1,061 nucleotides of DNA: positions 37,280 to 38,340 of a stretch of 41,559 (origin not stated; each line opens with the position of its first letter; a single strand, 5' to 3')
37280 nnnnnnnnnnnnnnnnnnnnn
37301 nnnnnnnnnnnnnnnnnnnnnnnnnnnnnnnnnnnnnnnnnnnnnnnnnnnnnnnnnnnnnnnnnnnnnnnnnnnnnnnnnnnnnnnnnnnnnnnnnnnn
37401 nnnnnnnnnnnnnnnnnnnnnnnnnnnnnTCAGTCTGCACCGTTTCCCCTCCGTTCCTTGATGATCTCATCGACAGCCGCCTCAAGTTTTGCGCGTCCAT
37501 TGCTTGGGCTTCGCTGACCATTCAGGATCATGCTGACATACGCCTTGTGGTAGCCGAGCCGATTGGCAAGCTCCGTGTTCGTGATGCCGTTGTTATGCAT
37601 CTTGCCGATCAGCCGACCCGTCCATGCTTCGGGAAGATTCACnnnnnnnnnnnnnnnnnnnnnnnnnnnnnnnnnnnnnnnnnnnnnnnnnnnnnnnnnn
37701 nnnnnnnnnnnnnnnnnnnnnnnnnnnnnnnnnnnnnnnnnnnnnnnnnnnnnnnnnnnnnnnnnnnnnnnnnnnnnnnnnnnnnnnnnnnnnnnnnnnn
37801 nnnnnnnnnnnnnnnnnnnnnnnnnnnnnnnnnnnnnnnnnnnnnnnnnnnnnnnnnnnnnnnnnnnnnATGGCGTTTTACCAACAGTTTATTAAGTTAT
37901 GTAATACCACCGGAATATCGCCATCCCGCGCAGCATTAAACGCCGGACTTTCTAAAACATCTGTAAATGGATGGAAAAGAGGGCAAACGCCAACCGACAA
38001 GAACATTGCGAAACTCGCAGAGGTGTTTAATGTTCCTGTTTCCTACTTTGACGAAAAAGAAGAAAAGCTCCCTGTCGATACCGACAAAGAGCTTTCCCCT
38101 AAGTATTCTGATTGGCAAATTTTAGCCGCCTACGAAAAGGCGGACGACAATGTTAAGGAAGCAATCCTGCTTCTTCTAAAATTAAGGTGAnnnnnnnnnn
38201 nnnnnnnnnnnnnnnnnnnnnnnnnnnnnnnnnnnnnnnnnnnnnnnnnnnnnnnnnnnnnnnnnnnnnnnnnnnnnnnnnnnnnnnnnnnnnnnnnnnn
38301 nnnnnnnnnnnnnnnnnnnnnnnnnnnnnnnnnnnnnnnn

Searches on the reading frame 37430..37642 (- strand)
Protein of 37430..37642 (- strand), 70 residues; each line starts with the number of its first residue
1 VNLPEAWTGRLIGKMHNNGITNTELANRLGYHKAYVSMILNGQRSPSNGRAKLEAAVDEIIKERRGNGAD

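Call 37: search_protein_families(library=ncbifam, proteins=[window:37430-37642:-], max_evalue=0.01)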
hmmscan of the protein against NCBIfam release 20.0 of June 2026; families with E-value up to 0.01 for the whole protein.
window:37430-37642:- (70 aa): 3 families
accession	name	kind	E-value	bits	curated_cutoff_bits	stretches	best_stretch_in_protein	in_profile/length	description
TIGR04111.1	BcepMu_gp16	hypoth_equivalog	3.5e-07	30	34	1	14-57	8-50/55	phage-associated protein, BcepMu gp16 family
TIGR00673.1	cynS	equivalog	0.0009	19.2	113.3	1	8-55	10-57/150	cyanase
NF038310.1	lysogeny_AimR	equivalog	0.0022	17.1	70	1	13-44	3-34/365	AimR family lysis-lysogeny pheromone receptor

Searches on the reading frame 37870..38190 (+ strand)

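Call 21: search_protein_families(library=phrogs, proteins=[window:37870-38190:+], max_evalue=0.001)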
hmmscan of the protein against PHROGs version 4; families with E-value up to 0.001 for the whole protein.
window:37870-38190:+ (106 aa): 4 families
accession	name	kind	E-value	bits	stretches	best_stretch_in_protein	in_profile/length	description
phrog_8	-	transcription regulation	2.5e-10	41.4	1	8-88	82-150/346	transcriptional regulator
phrog_4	-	transcription regulation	2.2e-07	31.2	1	8-70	141-201/400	transcriptional repressor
phrog_2439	-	transcription regulation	4.2e-07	30.2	1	10-67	15-73/367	transcriptional regulator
phrog_2967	-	transcription regulation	3.6e-05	24.4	1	3-79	11-78/225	transcriptional regulator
